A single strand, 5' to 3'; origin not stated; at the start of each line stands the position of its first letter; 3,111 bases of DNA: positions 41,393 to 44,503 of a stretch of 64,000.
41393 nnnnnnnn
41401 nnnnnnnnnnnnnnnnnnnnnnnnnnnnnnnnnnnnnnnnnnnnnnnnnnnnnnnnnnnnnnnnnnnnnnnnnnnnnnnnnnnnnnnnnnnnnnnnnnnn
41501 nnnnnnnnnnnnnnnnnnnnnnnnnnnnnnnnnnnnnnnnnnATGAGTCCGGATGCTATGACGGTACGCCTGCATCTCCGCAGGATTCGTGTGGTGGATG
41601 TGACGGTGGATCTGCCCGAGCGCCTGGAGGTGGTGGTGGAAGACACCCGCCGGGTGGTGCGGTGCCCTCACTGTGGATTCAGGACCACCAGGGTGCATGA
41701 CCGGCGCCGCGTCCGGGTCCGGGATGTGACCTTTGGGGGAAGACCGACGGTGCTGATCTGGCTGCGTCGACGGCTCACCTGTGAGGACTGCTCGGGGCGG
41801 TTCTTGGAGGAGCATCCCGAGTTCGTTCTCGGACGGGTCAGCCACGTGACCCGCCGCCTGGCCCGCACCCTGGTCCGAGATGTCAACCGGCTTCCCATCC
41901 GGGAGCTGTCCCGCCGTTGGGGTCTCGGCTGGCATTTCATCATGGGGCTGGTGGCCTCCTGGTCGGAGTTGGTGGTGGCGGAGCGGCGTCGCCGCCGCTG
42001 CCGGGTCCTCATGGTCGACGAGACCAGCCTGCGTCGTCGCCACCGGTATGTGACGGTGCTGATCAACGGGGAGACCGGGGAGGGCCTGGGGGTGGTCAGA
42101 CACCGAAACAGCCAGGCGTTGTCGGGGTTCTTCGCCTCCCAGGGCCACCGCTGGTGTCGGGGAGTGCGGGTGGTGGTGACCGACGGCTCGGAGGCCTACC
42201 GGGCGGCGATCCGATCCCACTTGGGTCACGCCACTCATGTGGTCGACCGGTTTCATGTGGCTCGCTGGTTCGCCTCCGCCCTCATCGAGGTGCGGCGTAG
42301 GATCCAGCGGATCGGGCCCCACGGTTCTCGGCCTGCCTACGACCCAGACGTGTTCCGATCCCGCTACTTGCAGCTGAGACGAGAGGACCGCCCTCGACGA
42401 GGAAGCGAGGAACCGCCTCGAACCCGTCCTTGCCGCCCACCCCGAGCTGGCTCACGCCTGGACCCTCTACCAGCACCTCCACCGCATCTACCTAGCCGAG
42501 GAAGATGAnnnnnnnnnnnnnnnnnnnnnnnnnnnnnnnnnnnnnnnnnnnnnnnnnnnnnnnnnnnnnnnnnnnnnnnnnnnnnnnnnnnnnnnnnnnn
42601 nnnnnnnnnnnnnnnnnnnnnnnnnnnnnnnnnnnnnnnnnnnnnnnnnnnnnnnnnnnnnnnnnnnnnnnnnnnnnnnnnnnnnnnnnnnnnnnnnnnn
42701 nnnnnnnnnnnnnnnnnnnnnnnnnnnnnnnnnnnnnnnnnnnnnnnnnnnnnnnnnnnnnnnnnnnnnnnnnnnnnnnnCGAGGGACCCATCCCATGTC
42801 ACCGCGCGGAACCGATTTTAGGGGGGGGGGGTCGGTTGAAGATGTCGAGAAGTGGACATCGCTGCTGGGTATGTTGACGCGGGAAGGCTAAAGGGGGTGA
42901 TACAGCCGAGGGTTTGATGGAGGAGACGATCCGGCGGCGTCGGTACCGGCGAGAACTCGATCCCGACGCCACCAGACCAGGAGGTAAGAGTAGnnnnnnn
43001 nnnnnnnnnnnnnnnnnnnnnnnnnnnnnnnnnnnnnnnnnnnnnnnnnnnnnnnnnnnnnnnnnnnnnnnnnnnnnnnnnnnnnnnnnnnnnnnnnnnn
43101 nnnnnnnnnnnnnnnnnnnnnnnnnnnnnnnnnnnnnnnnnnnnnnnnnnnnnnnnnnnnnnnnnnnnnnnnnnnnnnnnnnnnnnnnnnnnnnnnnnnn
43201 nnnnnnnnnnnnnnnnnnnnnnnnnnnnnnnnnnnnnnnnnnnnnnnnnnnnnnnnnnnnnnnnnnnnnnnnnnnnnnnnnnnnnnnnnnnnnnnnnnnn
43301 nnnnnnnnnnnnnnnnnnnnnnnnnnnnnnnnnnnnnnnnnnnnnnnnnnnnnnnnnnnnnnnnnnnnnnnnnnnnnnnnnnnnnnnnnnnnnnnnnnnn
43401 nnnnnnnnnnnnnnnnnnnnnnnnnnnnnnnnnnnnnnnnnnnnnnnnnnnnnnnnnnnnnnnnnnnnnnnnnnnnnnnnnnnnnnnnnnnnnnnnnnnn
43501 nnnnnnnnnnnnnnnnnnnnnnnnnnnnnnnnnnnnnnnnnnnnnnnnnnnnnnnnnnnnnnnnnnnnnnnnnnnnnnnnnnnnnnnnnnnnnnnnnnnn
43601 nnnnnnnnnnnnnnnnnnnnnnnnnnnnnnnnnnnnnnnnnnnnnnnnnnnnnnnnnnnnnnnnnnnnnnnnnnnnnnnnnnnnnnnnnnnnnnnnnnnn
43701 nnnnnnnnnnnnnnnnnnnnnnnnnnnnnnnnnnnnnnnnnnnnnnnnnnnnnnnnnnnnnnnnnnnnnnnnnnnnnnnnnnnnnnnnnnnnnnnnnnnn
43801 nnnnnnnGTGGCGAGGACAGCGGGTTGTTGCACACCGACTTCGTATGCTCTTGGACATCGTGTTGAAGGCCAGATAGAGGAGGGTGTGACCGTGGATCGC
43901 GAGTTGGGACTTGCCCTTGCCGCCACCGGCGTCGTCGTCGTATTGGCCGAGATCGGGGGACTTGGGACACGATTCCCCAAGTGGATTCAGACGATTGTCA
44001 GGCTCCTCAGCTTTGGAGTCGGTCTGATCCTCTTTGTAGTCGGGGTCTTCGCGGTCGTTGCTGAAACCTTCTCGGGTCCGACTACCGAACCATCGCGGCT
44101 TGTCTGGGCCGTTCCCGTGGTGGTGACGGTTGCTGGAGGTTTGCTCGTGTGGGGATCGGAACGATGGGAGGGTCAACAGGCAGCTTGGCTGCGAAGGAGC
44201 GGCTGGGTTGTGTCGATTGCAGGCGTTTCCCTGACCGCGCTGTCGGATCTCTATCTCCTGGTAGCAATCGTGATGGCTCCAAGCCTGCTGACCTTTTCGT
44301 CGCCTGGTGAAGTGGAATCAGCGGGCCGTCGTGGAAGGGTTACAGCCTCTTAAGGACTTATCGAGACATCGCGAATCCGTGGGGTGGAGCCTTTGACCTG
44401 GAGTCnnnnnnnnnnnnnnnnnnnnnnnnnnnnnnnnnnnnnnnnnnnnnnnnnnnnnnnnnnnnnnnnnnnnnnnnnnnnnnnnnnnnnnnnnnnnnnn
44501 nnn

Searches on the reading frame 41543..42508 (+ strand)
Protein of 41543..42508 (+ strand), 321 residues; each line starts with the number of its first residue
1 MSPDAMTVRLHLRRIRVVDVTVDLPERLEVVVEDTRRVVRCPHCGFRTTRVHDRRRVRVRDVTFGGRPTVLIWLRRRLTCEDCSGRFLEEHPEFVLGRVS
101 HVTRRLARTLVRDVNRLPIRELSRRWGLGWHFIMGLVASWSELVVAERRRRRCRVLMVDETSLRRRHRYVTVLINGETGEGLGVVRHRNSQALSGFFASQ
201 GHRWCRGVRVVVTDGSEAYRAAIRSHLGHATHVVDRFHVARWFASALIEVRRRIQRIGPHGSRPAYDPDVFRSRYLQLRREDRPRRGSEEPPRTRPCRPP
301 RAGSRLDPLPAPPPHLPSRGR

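Call 79: search_protein_families(library=pfam, proteins=[window:41543-42508:+], max_evalue=0.01)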
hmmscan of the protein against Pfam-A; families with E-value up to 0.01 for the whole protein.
window:41543-42508:+ (321 aa): 3 families
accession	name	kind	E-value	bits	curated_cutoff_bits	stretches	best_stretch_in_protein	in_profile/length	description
PF01610.23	DDE_Tnp_ISL3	-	2.1e-27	96.9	23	1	156-283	1-126/240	Transposase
PF14690.11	Zn_ribbon_ISL3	-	4.3e-13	49.9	25.5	1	38-83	2-47/47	zinc-finger of transposase IS204/IS1001/IS1096/IS1165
PF14369.11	Zn_ribbon_19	-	0.0098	16.5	30.8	0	77-90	20-34/35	zinc-ribbon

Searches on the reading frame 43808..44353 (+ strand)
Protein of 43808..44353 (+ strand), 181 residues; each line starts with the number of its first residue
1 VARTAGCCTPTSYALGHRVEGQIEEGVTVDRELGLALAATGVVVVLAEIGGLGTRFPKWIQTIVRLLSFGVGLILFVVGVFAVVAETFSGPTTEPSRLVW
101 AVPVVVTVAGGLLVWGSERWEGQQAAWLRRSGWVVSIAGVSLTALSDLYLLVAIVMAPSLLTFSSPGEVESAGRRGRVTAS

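Call 58: search_protein_families(library=pfam, proteins=[window:43808-44353:+], max_evalue=10)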
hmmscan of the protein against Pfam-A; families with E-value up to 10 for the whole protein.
window:43808-44353:+ (181 aa): 6 families
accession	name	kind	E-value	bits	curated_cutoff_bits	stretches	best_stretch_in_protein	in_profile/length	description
PF06532.16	NrsF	-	0.00049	20.4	26.8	1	30-149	14-134/204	Negative regulator of sigma F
PF07695.17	7TMR-DISM_7TM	-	0.019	15.4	29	1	65-152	95-178/205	7TM diverse intracellular signalling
PF03918.19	CcmH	-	0.59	9.8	25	1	94-125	94-125/143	Cytochrome C biogenesis protein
PF04290.18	DctQ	-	0.63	10.4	28.3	1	50-114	55-119/132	Tripartite ATP-independent periplasmic transporters, DctQ component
PF02656.20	DUF202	-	0.85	10.6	23.4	0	58-121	12-63/68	Domain of unknown function (DUF202)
PF09925.14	DUF2157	-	8.6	6.5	32.4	1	69-128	39-93/146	Predicted membrane protein (DUF2157)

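Call 93: search_protein_families(library=padloc, proteins=[window:43808-44353:+], max_evalue=0.01)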
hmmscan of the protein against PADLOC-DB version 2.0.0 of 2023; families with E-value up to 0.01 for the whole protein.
window:43808-44353:+ (181 aa): 0 families
